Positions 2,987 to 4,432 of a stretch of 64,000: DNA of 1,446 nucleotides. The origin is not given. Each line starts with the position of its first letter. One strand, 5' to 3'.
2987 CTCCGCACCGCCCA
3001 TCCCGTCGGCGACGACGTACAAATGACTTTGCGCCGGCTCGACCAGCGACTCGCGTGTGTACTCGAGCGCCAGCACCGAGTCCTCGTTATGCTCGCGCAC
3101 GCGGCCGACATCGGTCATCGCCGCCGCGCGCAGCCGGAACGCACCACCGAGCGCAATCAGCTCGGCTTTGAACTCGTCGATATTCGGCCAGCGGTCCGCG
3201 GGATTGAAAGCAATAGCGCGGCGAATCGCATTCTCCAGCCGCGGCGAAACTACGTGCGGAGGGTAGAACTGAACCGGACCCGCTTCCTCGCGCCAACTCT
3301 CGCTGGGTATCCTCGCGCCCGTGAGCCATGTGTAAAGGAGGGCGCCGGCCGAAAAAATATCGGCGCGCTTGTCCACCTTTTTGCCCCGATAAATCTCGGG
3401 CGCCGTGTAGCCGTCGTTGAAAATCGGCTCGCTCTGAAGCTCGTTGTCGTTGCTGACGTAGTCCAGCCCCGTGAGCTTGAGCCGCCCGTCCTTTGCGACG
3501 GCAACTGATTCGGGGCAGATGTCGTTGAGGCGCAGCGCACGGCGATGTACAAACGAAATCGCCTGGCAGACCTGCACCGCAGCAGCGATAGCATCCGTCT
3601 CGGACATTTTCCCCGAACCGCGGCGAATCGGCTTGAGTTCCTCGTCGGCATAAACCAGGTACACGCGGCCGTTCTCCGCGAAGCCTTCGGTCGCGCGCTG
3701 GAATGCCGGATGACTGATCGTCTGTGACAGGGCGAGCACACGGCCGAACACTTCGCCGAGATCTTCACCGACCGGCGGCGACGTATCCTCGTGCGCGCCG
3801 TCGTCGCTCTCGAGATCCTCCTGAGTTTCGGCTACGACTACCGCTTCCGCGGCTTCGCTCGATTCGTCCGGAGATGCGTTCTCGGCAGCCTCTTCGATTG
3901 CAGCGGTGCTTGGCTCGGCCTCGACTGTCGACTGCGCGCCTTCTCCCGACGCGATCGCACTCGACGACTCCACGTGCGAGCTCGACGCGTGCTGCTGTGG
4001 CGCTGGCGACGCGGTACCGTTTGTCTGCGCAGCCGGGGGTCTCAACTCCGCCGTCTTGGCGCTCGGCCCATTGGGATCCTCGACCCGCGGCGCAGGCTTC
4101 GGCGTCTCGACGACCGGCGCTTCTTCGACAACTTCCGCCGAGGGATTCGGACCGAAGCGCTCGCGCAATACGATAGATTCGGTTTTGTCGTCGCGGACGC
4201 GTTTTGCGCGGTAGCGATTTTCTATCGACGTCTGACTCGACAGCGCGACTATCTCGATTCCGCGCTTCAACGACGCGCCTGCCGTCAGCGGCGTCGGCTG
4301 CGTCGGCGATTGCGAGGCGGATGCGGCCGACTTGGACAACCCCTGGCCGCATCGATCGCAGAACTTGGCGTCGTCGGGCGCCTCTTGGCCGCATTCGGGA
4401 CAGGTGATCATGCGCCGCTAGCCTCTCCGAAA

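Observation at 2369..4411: Pseudokinase fused to an intact PP2C, with a long disordered insert splitting the kinase N-lobe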

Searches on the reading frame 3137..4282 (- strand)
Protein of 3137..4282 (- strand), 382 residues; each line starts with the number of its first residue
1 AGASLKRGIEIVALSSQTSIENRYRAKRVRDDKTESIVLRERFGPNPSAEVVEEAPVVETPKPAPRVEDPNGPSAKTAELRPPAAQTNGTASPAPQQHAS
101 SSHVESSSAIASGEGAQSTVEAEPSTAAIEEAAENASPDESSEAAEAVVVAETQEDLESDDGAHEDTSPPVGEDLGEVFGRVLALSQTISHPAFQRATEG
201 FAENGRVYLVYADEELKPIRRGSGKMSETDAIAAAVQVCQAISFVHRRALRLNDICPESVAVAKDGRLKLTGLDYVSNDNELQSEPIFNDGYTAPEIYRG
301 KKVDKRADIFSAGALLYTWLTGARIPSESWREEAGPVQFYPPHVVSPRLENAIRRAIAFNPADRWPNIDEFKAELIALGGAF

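Call 28: search_solved_structures(query=window:3137-4282:-, max_evalue=0.001, show_alignments=2)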
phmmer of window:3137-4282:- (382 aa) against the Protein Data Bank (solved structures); distinct sequences matched with E-value up to 0.001: 444 (the best 60 are shown).
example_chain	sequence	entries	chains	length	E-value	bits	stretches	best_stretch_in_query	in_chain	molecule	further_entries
6vpj_A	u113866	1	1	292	1.5e-11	47.3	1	183-364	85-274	TPX2 fragment - Aurora A kinase domain fusion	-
8xfl_A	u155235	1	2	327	1.9e-11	47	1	182-366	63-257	MAP/microtubule affinity-regulating kinase 4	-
5es1_A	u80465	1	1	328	1.9e-11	47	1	182-366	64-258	MAP/microtubule affinity-regulating kinase 4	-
3f61_A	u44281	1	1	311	2.4e-11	46.6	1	208-378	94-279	Serine/threonine-protein kinase pknB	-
6b2p_A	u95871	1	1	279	2.6e-11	46.6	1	208-378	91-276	Serine/threonine-protein kinase PknB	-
5u94_A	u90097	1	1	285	2.6e-11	46.6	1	208-378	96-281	Serine/threonine-protein kinase PknB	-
6i2p_A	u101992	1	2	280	2.6e-11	46.6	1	208-378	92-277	Serine/threonine-protein kinase PknB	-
3f69_A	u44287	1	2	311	2.7e-11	46.5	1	208-378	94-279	Serine/threonine-protein kinase pknB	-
3orm_A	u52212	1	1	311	3e-11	46.3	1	208-378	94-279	Serine/threonine protein kinase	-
2xru_A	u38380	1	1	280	3.1e-11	46.3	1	183-364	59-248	SERINE/THREONINE-PROTEIN KINASE 6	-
1o6y_A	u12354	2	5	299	3.1e-11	46.3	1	208-378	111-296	SERINE/THREONINE-PROTEIN KINASE PKNB | Probable serine/threonine-protein kinase pknB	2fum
3ori_A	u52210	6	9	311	3.3e-11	46.2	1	208-378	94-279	Serine/threonine protein kinase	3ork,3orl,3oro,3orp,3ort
1mru_A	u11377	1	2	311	3.3e-11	46.2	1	208-378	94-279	Probable serine/threonine-protein kinase pknB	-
3r21_A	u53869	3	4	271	5.5e-11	45.5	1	183-364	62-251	Serine/threonine-protein kinase 6 | Aurora kinase A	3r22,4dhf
2c6d_A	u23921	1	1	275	6.5e-11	45.2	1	183-364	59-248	SERINE/THREONINE-PROTEIN KINASE 6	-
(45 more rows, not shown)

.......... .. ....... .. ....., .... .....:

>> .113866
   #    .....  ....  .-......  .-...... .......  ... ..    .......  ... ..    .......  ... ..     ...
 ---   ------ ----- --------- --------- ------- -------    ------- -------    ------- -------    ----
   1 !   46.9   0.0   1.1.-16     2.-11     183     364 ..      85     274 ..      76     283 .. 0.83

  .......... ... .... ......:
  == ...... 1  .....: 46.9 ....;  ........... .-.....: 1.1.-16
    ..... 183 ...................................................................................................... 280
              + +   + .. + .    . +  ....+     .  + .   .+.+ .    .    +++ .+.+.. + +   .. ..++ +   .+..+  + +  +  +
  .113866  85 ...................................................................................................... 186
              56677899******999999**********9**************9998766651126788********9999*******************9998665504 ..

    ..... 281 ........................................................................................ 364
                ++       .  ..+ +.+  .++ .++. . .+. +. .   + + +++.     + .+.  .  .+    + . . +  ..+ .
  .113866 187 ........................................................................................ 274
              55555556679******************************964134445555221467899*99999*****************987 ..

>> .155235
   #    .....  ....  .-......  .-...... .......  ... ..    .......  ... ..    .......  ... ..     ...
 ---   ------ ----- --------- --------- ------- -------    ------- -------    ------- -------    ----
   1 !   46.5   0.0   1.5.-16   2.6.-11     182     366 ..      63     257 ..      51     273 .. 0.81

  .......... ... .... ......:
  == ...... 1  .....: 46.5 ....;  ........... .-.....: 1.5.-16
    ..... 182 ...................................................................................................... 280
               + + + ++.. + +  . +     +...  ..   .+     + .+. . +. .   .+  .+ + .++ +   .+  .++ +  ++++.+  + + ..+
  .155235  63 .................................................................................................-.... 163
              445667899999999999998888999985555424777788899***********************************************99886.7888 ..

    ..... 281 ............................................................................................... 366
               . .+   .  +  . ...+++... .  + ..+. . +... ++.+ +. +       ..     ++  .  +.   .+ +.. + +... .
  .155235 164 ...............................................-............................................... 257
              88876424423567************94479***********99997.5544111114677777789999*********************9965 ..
